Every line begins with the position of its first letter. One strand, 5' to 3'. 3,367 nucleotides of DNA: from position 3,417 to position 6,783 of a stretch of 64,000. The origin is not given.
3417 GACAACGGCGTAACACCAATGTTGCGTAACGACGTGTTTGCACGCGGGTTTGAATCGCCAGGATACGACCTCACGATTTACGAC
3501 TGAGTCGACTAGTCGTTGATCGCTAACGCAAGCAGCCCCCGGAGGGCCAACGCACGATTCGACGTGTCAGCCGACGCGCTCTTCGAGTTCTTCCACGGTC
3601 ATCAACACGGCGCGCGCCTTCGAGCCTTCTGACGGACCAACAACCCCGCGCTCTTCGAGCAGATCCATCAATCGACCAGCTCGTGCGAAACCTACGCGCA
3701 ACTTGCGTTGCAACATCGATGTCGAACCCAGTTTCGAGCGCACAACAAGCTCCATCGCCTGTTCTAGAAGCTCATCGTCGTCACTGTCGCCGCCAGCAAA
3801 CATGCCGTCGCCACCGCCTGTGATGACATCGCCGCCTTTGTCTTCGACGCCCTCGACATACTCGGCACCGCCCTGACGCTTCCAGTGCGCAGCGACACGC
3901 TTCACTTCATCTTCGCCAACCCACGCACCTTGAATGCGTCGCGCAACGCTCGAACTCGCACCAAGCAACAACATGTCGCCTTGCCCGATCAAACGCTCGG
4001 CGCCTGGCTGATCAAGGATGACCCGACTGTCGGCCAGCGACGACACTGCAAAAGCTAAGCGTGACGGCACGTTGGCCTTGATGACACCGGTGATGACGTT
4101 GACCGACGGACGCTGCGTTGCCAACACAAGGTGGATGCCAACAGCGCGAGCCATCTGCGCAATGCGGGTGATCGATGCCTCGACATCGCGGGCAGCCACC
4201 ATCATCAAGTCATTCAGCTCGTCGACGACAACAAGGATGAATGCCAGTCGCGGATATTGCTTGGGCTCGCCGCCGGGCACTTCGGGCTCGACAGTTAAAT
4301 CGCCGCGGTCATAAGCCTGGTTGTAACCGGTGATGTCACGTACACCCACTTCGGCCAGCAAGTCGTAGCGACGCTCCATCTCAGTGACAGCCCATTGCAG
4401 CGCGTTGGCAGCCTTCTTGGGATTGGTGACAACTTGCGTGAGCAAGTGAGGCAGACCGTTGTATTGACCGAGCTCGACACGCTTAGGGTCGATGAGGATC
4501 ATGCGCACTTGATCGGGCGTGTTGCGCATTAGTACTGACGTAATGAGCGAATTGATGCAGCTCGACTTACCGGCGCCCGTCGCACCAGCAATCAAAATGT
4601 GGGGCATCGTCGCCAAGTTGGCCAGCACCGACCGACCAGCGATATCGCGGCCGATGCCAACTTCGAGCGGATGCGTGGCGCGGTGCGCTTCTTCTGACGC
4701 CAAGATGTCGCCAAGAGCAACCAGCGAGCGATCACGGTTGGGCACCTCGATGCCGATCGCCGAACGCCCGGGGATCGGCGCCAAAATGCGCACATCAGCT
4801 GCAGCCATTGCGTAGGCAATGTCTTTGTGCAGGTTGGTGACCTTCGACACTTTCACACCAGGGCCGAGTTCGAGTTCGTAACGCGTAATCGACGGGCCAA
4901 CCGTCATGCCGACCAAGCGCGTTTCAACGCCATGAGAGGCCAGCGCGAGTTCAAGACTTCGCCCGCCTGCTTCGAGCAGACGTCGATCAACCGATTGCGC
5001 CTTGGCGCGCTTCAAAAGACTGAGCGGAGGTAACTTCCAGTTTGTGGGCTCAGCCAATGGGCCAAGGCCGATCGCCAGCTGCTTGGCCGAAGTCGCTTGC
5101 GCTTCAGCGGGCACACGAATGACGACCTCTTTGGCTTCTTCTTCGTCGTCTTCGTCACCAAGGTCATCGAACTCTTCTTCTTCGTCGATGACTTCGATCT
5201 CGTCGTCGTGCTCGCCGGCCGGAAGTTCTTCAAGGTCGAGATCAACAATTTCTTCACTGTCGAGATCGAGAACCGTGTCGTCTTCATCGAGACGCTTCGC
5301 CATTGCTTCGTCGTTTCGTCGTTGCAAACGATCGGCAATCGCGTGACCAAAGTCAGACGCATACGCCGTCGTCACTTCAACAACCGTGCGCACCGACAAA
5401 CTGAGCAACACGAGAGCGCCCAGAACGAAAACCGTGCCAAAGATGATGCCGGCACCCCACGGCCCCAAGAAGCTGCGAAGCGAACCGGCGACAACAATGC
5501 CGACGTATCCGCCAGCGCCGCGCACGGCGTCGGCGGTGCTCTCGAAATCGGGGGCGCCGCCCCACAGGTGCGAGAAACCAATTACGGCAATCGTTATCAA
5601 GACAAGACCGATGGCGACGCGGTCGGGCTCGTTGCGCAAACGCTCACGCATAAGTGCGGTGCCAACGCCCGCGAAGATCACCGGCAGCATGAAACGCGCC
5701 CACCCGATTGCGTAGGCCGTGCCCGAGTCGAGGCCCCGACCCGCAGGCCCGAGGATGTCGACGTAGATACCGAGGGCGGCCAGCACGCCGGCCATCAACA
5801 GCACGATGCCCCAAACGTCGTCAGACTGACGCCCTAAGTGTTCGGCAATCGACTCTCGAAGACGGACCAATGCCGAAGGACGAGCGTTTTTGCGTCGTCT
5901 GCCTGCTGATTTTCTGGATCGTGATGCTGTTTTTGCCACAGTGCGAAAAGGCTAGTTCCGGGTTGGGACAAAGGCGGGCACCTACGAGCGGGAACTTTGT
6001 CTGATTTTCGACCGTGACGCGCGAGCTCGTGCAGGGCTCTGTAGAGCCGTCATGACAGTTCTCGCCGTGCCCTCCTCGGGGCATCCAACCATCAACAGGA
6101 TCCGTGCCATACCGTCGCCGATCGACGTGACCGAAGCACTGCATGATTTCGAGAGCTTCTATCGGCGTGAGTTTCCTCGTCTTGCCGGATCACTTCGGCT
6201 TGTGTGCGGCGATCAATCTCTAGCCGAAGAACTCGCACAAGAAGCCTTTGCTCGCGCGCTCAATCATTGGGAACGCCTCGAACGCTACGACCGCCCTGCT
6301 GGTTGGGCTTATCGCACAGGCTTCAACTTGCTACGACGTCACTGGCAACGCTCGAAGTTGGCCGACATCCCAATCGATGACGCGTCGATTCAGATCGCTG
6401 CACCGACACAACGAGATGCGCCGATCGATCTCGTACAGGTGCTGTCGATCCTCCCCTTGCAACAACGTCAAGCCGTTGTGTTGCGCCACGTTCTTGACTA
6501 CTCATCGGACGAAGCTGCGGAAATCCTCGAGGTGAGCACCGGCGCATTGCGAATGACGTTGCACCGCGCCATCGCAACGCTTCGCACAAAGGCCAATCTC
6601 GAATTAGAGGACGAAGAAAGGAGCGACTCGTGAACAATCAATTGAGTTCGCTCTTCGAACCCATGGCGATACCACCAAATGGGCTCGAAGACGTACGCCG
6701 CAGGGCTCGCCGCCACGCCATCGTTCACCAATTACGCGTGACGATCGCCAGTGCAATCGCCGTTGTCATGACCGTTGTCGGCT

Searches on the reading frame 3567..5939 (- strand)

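Call 7: search_protein_families(library=pfam, proteins=[window:3567-5939:-], max_evalue=0.01)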
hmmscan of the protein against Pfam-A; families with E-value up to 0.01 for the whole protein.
window:3567-5939:- (790 aa): 10 families
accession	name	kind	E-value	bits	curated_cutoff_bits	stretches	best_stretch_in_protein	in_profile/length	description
PF01580.24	FtsK_SpoIIIE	-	1.9e-64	217.6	24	1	410-613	3-221/221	FtsK/SpoIIIE family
PF17854.6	FtsK_alpha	-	3.2e-29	101.5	22.9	1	303-401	1-101/101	FtsK alpha domain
PF09397.16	FtsK_gamma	-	4.6e-26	90.8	30.6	1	720-781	2-63/63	Ftsk gamma domain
PF13491.11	FtsK_4TM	-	1.3e-08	35.1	23.1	1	74-189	58-169/171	4TM region of DNA translocase FtsK/SpoIIIE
PF20703.3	nSTAND1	-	0.00035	20.7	27.1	1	430-607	18-158/379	Novel STAND NTPase 1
PF12846.13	AAA_10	-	0.00048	19.7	27.5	1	443-492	19-63/362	AAA-like domain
PF01935.23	DUF87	-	0.00094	19.8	23.2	1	446-486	24-61/220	Helicase HerA, central domain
PF10412.15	TrwB_AAD_bind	-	0.001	18.5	20.5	0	446-486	16-52/387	Type IV secretion-system coupling protein DNA-binding domain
PF11972.14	HTH_13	-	0.003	18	26.1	0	726-768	2-44/54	HTH DNA binding domain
PF05673.19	DUF815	-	0.0037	16.9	23.8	1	446-509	54-108/249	Protein of unknown function (DUF815)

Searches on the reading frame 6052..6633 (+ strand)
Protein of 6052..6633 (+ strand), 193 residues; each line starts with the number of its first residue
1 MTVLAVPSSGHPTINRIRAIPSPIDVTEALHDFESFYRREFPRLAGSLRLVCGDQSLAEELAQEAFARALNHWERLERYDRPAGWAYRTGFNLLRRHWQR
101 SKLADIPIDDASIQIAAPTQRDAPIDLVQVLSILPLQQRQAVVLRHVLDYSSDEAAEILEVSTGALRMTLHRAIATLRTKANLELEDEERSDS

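Call 7: search_protein_families(library=pfam, proteins=[window:6052-6633:+], max_evalue=0.01)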
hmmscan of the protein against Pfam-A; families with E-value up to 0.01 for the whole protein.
window:6052-6633:+ (193 aa): 5 families
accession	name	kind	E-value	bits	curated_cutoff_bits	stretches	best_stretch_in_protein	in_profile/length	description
PF08281.18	Sigma70_r4_2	-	4.7e-12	45.8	25.7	1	127-177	4-54/54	Sigma-70, region 4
PF04542.20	Sigma70_r2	-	1.5e-10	41.2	24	1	37-101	2-68/71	Sigma-70 region 2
PF04545.22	Sigma70_r4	-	2.8e-06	27.2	24.1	1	131-178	2-49/50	Sigma-70, region 4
PF22233.2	PhyR_sigma-like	-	2.9e-05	24.2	27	1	137-175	7-45/50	Response regulator PhyR, sigma-like domain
PF07638.17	Sigma70_ECF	-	0.0071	16.7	21.1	1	109-185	111-183/185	ECF sigma factor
